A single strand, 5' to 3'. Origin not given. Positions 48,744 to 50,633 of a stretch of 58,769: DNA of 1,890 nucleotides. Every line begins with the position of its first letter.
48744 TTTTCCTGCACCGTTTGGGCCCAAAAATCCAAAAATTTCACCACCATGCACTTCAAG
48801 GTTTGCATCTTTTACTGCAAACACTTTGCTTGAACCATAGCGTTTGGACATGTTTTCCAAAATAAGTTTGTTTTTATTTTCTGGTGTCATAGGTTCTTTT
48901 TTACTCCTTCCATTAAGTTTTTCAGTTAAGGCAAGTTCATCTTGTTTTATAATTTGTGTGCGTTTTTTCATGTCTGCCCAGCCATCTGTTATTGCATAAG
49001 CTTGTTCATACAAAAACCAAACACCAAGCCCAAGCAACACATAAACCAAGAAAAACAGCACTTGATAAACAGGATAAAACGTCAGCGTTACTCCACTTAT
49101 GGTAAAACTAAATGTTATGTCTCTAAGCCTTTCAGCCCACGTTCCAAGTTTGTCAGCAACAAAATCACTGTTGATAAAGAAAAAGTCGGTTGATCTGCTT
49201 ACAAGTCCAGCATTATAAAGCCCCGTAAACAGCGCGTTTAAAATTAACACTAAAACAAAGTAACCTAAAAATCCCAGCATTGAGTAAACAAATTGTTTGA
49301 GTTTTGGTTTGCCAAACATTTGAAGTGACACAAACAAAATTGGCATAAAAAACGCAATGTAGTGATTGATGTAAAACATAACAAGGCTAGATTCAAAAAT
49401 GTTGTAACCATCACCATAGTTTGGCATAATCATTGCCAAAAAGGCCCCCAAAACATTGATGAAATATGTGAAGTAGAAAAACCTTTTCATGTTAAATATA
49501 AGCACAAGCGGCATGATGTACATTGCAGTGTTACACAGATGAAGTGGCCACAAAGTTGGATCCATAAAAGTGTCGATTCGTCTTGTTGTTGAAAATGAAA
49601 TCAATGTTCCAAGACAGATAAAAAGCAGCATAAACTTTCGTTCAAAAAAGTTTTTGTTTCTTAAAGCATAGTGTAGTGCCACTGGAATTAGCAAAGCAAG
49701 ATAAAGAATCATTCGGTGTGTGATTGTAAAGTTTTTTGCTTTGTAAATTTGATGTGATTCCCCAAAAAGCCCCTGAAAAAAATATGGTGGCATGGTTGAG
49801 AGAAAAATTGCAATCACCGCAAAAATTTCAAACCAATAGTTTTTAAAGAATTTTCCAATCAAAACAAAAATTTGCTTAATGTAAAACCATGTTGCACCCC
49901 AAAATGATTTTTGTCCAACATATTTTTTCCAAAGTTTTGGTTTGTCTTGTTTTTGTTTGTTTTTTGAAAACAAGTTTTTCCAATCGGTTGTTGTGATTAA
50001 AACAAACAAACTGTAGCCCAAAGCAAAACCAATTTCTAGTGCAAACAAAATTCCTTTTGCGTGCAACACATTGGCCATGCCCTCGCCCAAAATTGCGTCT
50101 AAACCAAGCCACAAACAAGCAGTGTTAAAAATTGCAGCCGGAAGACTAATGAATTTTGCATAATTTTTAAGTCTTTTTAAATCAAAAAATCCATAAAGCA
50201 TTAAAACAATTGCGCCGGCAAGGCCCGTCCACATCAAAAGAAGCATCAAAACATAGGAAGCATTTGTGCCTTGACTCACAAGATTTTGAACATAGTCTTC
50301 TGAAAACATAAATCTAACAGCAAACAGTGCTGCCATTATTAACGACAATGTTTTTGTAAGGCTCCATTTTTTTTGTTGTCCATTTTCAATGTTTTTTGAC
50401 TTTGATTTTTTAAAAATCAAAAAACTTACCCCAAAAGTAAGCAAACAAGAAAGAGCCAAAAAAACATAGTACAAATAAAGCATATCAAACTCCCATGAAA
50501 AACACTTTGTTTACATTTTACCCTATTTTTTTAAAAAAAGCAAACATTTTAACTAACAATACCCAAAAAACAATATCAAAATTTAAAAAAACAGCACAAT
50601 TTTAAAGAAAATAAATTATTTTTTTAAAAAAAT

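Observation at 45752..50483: Uncharacterised ABC system: an ATPase fused to a ~500-aa polytopic YwaF/TMEM164-like domain, coupled to a 579-aa permease and a small anchored protein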

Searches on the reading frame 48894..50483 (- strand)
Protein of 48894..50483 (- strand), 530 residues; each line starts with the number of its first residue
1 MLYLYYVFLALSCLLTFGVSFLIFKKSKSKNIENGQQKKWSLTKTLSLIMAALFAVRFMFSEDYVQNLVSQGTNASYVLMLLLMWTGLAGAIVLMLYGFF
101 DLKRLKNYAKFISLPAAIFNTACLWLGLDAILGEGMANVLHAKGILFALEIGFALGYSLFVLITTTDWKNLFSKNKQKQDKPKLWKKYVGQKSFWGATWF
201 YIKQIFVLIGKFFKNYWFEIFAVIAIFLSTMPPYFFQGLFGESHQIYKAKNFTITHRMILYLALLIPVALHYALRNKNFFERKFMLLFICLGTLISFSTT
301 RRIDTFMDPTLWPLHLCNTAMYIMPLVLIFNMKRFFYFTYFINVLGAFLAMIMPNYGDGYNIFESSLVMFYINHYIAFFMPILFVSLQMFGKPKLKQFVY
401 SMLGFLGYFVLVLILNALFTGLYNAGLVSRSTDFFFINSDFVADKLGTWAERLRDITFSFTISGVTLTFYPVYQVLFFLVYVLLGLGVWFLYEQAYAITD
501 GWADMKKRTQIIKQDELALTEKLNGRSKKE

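Call 5: search_protein_families(library=ncbifam, proteins=[window:48894-50483:-], max_evalue=10)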
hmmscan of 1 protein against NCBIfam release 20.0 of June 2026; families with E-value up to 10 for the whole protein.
seq(530 aa): 2 families
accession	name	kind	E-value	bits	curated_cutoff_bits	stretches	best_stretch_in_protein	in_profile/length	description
TIGR02206.1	intg_mem_TP0381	subfamily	2.5e-15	56.4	75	1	251-420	5-174/222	TMEM164-related integral membrane acyltransferase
NF052597.1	FILTED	domain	0.039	14.3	40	1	12-70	12-79/110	FILTED domain-containing surface protein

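Call 30: search_protein_representatives(protein=window:48894-50483:-)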
Query: 530 residues. Proteins with E-value up to 0.001 (for the whole library): 214; up to 1e-10: 133; up to 1e-30: 61. The best 150 are listed.
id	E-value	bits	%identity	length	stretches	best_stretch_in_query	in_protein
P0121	1.2e-108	381.0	49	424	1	3-419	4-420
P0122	4.3e-79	283.4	39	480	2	223-524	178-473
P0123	4.6e-77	276.7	40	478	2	221-522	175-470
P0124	6.2e-77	276.3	44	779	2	225-523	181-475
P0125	1.6e-73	265.0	49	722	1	227-508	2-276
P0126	2.3e-71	257.9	40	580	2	214-530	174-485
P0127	2.8e-70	254.3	59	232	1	286-509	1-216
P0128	3.8e-70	253.9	40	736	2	244-527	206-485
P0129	2.6e-69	251.1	39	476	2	214-511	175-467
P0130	5.8e-69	250.0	44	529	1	252-518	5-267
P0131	2.8e-68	247.7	37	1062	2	216-529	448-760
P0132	5.5e-68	246.8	38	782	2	216-513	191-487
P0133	4.2e-66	240.5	42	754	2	220-524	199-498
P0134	2.3e-65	238.1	46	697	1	221-500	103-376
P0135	2.0e-64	235.0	39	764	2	221-510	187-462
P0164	2.2e-39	152.4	27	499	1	46-507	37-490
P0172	8.5e-35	137.2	30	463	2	220-492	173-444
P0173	7.5e-34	134.1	34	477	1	224-523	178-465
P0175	4.2e-33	131.6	33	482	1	227-510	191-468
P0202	7.3e-24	101.2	28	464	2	214-496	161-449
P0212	4.3e-20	88.7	27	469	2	219-491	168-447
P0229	2.9e-15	72.8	26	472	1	220-516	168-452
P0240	1.1e-13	67.6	26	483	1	207-492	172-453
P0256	3.6e-10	56.0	27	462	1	198-493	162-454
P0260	3.2e-09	52.8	28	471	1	220-484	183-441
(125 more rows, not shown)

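Call 37: find_related_loci(query=P0122, collection=metagenome_contigs, flank=7000)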
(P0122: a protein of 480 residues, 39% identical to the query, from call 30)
Query P0122 (480 aa) in metagenome_contigs; peptide patterns used: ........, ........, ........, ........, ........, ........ (x = any residue, [..] = any of these).
104 stretches matched a pattern, but none encodes a relative of the query by tblastn (E <= 1e-3).

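Call 38: find_homologous_proteins(query=P0122, max_evalue=1e-10)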
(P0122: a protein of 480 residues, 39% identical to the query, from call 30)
Query P0122 (480 aa): 573 proteins with E <= 1e-10 among 8000 candidates; the best 120 are listed.
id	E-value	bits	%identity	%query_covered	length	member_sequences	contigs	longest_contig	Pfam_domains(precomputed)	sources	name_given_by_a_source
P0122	0.0e+0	1047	100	100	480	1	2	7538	PF14808.12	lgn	-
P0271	2.0e-257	873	83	99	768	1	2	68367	PF14808.12,PF00005.34,PF13304.13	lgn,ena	-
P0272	8.6e-224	762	72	99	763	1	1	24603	PF14808.12,PF00005.34,PF13304.13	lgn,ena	-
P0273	1.2e-192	659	63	99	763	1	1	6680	PF14808.12,PF00005.34,PF13304.13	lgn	-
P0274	4.9e-190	651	62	98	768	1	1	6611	PF14808.12,PF00005.34,PF13304.13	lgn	-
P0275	1.3e-188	646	62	99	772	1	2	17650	PF14808.12,PF00005.34,PF13304.13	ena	-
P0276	1.4e-183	629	59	99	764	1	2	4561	PF14808.12,PF00005.34,PF13304.13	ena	-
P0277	4.9e-182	624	58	99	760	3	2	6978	PF14808.12,PF00005.34,PF13304.13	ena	-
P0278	4.7e-179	615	56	99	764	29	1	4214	PF14808.12,PF00005.34,PF13304.13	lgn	-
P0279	2.1e-177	609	59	99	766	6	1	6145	PF14808.12,PF00005.34,PF13304.13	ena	-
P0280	2.3e-176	606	57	99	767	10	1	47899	PF14808.12,PF00005.34,PF13304.13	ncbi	-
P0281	2.7e-174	599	59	98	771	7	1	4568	PF14808.12,PF00005.34,PF13304.13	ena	-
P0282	1.2e-173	597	58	99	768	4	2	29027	PF14808.12,PF00005.34,PF13304.13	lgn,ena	-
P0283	2.1e-173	596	58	99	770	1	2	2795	PF14808.12,PF00005.34,PF13304.13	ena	-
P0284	2.9e-173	595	56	99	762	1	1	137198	PF14808.12,PF00005.34,PF13304.13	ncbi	-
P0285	2.5e-170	586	57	99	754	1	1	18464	PF14808.12,PF00005.34,PF13304.13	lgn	-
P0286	2.7e-170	586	54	99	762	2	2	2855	PF14808.12,PF00005.34,PF13304.13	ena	-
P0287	3.0e-158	546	60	85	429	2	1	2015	PF14808.12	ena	-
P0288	1.4e-152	527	53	99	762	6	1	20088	PF14808.12,PF00005.34,PF13304.13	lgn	-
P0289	6.9e-150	518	56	92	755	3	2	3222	PF14808.12,PF00005.34,PF13304.13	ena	-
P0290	2.2e-146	507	52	99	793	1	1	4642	PF14808.12,PF00005.34,PF13304.13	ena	-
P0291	7.1e-146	505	51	99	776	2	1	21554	PF14808.12,PF00005.34,PF13304.13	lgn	-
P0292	3.5e-144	500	52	99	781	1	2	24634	PF14808.12,PF00005.34,PF13304.13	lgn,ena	-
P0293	9.0e-134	465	49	99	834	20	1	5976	PF14808.12,PF00005.34,PF13304.13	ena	-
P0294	4.3e-133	463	50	99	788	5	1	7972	PF14808.12,PF00005.34,PF13304.13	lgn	-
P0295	1.3e-132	461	50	98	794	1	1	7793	PF14808.12,PF00005.34,PF13304.13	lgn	-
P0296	1.1e-131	458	50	99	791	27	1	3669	PF14808.12,PF00005.34,PF13304.13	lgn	-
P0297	1.7e-128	448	49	98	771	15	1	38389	PF14808.12,PF00005.34,PF13304.13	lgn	-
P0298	2.3e-126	441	47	100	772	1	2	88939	PF14808.12,PF00005.34,PF13304.13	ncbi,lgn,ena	-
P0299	2.2e-124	434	46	98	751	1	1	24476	PF14808.12,PF00005.34,PF13304.13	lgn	-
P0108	5.2e-124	433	46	98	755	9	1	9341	PF14808.12,PF00005.34,PF13304.13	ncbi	-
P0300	2.8e-123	431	46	96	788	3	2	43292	PF14808.12,PF00005.34,PF13304.13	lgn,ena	-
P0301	6.4e-123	429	47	98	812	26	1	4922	PF14808.12,PF00005.34,PF13304.13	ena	-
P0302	1.1e-122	429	46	98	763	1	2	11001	PF14808.12,PF00005.34,PF13304.13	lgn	-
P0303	1.6e-120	422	46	98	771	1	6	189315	PF14808.12,PF00005.34,PF13304.13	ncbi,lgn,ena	-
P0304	2.0e-120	421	47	92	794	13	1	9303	PF14808.12,PF00005.34,PF13304.13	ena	-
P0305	3.2e-120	421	45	99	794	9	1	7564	PF14808.12,PF00005.34,PF13304.13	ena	-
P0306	3.6e-120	420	46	98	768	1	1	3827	PF14808.12,PF00005.34,PF13304.13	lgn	-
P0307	4.2e-120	420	46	98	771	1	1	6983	PF14808.12,PF00005.34,PF13304.13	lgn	-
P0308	4.3e-120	420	50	92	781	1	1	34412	PF14808.12,PF00005.34,PF13304.13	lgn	-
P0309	5.2e-120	420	46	98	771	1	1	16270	PF14808.12,PF00005.34,PF13304.13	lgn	-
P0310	6.9e-120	419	46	98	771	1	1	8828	PF14808.12,PF00005.34,PF13304.13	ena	-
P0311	8.1e-120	419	47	96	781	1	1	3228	PF14808.12,PF00005.34,PF13304.13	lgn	-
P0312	1.4e-119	418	46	98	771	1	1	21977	PF14808.12,PF00005.34,PF13304.13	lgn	-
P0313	1.7e-119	418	46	98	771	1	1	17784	PF14808.12,PF00005.34,PF13304.13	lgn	-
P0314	2.4e-119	418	45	98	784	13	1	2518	PF14808.12,PF00005.34,PF13304.13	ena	-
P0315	3.3e-119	417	46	99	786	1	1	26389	PF14808.12,PF00005.34,PF13304.13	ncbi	-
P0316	4.0e-119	417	46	98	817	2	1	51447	PF14808.12,PF00005.34,PF13304.13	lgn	-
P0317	6.6e-119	416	46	98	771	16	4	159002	PF14808.12,PF00005.34,PF13304.13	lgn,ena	-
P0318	1.1e-118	415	45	98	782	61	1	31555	PF14808.12,PF00005.34,PF13304.13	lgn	-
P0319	1.5e-118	415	46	98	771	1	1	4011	PF14808.12,PF00005.34,PF13304.13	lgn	-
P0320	6.9e-118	413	45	98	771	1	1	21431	PF14808.12,PF00005.34,PF13304.13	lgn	-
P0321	8.8e-118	413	47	93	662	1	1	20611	PF14808.12,PF00005.34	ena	-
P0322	1.3e-117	412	45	99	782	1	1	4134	PF14808.12,PF00005.34,PF13304.13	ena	-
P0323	1.9e-117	411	45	98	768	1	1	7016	PF14808.12,PF00005.34,PF13304.13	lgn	-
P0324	1.6e-116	408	43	98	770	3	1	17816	PF14808.12,PF00005.34,PF13304.13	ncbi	-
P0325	2.7e-116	408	43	98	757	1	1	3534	PF14808.12,PF00005.34,PF13304.13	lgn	-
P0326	3.3e-116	407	44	95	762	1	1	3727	PF14808.12,PF00005.34,PF13304.13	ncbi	ncbi:MAG: ATP-binding cassette domain-containing protein [Christensenellales bacterium]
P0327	5.9e-116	406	45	90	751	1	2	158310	PF14808.12,PF00005.34,PF13304.13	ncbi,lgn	-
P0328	1.0e-115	406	44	99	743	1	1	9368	PF14808.12,PF00005.34,PF13304.13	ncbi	-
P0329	1.5e-115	405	46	96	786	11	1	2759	PF14808.12,PF00005.34,PF13304.13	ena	-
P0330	3.0e-115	404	45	96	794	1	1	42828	PF14808.12,PF00005.34,PF13304.13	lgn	-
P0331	4.4e-115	404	45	95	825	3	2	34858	PF14808.12,PF00005.34,PF13304.13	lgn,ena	-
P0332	6.9e-115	403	45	95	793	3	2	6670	PF14808.12,PF00005.34,PF13304.13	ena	-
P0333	8.0e-115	403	45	98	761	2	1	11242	PF14808.12,PF00005.34,PF13304.13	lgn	-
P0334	1.0e-114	402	45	100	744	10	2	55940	PF14808.12,PF00005.34,PF13304.13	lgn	-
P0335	1.4e-114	402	46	97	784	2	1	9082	PF14808.12,PF00005.34,PF13304.13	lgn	-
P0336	3.5e-114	401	45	98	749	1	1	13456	PF14808.12,PF00005.34,PF13304.13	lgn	-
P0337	6.4e-113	396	45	94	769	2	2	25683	PF14808.12,PF00005.34,PF13304.13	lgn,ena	-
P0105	8.3e-113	396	44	94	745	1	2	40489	PF14808.12,PF00005.34,PF13304.13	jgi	-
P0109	1.4e-112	395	44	97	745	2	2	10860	PF14808.12,PF00005.34,PF13304.13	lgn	-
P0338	1.9e-112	395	43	100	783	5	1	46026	PF14808.12,PF00005.34,PF13304.13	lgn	-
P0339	2.8e-112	394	45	92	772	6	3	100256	PF14808.12,PF00005.34,PF13304.13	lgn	-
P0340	4.2e-112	394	44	96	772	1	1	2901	PF14808.12,PF00005.34,PF13304.13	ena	-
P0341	4.2e-112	394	44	92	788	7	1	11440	PF14808.12,PF00005.34,PF13304.13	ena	-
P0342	6.2e-112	393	43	98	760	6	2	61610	PF14808.12,PF00005.34,PF13304.13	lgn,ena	-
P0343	8.3e-112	393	44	94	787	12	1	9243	PF14808.12,PF00005.34,PF13476.13,PF13304.13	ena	-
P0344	2.1e-111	391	43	100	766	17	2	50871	PF14808.12,PF00005.34,PF13304.13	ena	-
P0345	2.8e-110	388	44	92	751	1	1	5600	PF14808.12,PF00005.34,PF13304.13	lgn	-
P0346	4.1e-110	387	45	90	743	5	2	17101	PF14808.12,PF00005.34,PF13304.13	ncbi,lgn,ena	-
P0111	4.4e-110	387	42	94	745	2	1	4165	PF14808.12,PF00005.34,PF13304.13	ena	-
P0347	6.8e-110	386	43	94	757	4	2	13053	PF14808.12,PF00005.34,PF13304.13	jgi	-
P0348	7.8e-110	386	44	97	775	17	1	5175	PF14808.12,PF00005.34,PF13304.13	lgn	-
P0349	9.1e-110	386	41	99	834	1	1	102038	PF14808.12,PF00005.34,PF13304.13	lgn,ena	-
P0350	1.2e-109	386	42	98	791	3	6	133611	PF14808.12,PF00005.34,PF13304.13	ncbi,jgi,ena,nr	ncbi:MAG: ATP-binding cassette domain-containing protein [Clostridiales bacterium]|nr:ATP-binding ca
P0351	8.0e-109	383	43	94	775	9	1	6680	PF14808.12,PF00005.34,PF13304.13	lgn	-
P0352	9.4e-109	383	43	99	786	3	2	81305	PF14808.12,PF00005.34,PF13304.13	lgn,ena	-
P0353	1.3e-108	382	43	98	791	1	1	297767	PF14808.12,PF00005.34,PF13304.13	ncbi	-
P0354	1.7e-108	382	44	91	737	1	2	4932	PF14808.12,PF00005.34,PF13304.13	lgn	-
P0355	2.2e-108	382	42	100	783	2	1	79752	PF14808.12,PF00005.34,PF13304.13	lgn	-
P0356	5.5e-108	380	42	96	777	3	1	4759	PF14808.12,PF00005.34,PF13304.13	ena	-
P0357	5.8e-108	380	41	98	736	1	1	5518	PF14808.12,PF00005.34,PF13304.13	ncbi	-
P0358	7.7e-108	380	44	96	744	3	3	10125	PF14808.12,PF00005.34,PF13304.13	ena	-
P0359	2.9e-107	378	44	92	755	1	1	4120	PF14808.12,PF00005.34,PF13304.13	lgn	-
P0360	3.8e-107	377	41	98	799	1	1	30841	PF14808.12,PF00005.34,PF13304.13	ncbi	-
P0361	1.7e-106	375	43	92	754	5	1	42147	PF14808.12,PF00005.34,PF13304.13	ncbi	-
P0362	1.9e-106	375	43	98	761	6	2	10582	PF14808.12,PF00005.34,PF13304.13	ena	-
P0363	6.5e-106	373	42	92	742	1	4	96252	PF14808.12,PF00005.34,PF13304.13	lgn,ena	-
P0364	1.5e-105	372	47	86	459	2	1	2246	PF14808.12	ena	-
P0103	2.4e-105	371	41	95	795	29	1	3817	PF14808.12,PF00005.34,PF13304.13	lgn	-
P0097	5.7e-105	370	40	96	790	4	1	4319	PF14808.12,PF00005.34,PF13304.13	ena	-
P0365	1.0e-104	369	40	98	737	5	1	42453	PF14808.12,PF00005.34,PF13304.13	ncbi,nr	ncbi:MAG: YwaF family protein [Clostridia bacterium]|nr:YwaF family protein [Clostridia bacterium]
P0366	4.4e-104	367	40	96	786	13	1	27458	PF14808.12,PF00005.34,PF13304.13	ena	-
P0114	8.5e-104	366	41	93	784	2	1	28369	PF14808.12,PF00005.34,PF13304.13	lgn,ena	-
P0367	1.1e-103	366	44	98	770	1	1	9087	PF14808.12,PF00005.34,PF13304.13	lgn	-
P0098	2.5e-103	365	42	94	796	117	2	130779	PF14808.12,PF00005.34,PF13304.13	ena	-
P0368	2.9e-103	365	46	83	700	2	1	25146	PF14808.12,PF00005.34,PF13304.13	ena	-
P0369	5.0e-103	364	43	94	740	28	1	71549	PF14808.12,PF00005.34,PF13304.13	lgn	-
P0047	1.4e-102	362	40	98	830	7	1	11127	PF14808.12,PF00005.34,PF13304.13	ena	-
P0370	1.8e-102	362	41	96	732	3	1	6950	PF14808.12,PF00005.34,PF13304.13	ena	-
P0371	1.9e-102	362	43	99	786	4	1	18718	PF14808.12,PF00005.34,PF13304.13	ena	-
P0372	3.4e-102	361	42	96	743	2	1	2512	PF14808.12,PF00005.34,PF13304.13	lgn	-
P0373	3.6e-102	361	42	95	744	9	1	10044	PF14808.12,PF00005.34,PF13304.13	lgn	-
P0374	5.9e-102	360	41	94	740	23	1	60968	PF14808.12,PF00005.34,PF13304.13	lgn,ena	-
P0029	8.4e-102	360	39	92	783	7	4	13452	PF14808.12,PF00005.34,PF13304.13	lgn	-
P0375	1.1e-101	359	41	100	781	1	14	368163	PF14808.12,PF00005.34,PF13304.13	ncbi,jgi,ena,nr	ncbi:MAG: ATP-binding cassette domain-containing protein [Clostridiales bacterium]|nr:ATP-binding ca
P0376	6.6e-101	357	42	98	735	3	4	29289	PF14808.12,PF00005.34,PF13304.13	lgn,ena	-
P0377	1.0e-100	356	41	98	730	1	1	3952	PF14808.12,PF00005.34,PF13304.13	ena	-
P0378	1.6e-100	356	40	97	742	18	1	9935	PF14808.12,PF00005.34,PF13304.13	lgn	-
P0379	2.0e-100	355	41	99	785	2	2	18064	PF14808.12,PF00005.34,PF13304.13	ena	-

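Call 39: list_cluster_members(proteins=[P0164, P0172, P0173, P0175, P0202, P0212, P0229, P0240, P0256, P0260])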
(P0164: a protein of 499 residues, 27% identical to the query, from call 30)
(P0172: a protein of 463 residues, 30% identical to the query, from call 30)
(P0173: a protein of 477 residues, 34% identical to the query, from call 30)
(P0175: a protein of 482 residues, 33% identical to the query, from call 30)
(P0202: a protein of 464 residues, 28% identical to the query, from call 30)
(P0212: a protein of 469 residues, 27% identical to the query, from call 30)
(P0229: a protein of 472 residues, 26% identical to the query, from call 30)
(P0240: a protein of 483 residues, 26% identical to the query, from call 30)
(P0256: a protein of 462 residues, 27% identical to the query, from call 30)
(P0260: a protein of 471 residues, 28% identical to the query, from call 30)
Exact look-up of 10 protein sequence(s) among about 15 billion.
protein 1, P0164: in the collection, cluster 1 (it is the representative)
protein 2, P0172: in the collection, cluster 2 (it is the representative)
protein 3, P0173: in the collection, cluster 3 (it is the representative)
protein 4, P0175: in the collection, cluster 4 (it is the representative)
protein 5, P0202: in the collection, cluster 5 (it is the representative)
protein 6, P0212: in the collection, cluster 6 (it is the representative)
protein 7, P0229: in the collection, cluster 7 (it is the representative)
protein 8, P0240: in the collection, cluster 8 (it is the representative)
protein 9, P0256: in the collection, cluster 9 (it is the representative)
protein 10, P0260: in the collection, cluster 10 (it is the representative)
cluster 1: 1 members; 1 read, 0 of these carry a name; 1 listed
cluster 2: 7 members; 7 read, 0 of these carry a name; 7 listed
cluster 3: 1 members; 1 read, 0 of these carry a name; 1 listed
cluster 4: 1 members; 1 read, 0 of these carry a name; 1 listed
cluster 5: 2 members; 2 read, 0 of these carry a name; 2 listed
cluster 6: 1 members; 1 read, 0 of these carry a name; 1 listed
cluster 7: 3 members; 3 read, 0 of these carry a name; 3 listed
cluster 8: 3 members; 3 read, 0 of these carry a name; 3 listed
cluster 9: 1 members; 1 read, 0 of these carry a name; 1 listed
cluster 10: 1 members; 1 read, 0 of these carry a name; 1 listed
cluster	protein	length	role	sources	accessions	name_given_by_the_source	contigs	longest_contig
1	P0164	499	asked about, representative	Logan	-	-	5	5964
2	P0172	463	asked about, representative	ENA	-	-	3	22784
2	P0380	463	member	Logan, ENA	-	-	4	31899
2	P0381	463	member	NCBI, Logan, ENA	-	-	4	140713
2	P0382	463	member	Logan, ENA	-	-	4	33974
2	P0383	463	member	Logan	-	-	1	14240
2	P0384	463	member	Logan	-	-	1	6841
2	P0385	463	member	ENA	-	-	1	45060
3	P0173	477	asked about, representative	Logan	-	-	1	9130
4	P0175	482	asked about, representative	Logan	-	-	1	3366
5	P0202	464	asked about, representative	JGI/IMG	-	-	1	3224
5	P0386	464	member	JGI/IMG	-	-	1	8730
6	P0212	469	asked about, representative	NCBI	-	-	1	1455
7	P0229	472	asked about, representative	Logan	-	-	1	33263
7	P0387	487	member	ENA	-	-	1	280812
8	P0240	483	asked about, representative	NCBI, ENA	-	-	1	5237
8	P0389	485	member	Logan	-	-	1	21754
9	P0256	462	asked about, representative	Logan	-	-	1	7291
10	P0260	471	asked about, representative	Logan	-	-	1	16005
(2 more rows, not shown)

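Call 40: find_encoding_contigs(protein=P0381, flank=8000, max_places=3)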
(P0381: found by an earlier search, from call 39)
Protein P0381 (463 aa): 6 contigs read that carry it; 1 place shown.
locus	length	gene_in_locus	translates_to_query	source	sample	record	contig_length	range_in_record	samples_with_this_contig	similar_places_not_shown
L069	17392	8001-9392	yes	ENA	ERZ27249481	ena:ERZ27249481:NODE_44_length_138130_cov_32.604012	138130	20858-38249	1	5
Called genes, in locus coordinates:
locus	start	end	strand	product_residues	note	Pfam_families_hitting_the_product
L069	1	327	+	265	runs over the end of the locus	PF00899:ThiF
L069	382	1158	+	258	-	PF05690:ThiG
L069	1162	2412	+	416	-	PF04055:Radical_SAM, PF06968:BATS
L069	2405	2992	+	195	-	PF02581:TMP-TENI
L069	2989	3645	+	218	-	PF02581:TMP-TENI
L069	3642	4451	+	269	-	PF08543:Phos_pyr_kin, PF00294:PfkB (weak)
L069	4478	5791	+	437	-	PF01964:ThiC_Rad_SAM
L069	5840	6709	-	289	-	PF00126:HTH_1, PF03466:LysR_substrate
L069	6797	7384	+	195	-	PF02417:Chromate_transp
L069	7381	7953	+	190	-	PF02417:Chromate_transp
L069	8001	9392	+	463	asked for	PF14808:TMEM164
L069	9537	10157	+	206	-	PF01081:Aldolase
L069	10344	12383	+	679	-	PF02903:Alpha-amylase_N (weak), PF00128:Alpha-amylase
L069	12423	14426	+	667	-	PF02922:CBM_48, PF00128:Alpha-amylase (weak), PF02806:Alpha-amylase_C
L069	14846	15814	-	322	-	PF13271:DUF4062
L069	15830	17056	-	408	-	-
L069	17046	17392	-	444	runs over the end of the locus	PF02384:N6_Mtase, PF07669:Eco57I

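Call 41: find_encoding_contigs(protein=P0387, flank=8000, max_places=2)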
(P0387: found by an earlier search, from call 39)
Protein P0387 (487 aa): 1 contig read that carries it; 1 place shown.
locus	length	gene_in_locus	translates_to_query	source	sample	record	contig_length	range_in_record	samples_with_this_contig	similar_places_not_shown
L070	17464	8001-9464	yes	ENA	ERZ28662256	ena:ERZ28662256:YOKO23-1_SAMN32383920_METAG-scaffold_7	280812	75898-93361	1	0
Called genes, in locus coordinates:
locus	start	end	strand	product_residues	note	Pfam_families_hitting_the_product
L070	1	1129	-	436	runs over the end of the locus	PF00817:IMS, PF11799:IMS_C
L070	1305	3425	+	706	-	PF03477:ATP-cone, PF13597:NRDD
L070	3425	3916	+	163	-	PF13353:Fer4_12, PF04055:Radical_SAM (weak)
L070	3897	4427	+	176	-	PF00692:dUTPase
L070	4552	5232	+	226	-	PF01966:HD (weak)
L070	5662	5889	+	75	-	-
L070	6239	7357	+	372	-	PF03747:ADP_ribosyl_GH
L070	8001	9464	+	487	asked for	PF14808:TMEM164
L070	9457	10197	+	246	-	PF00005:ABC_tran, PF13304:AAA_21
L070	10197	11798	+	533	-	PF09847:12TM_1 (weak), PF16949:ABC_tran_2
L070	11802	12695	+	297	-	PF02368:Big_2, PF26182:Ig_NUP210_5th (faint), PF22359:Big-like (faint), PF26918:Ig_Eae (faint), PF02368:Big_2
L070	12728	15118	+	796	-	-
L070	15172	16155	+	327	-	-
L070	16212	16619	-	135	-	PF08769:Spo0A_C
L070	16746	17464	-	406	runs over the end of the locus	PF00999:Na_H_Exchanger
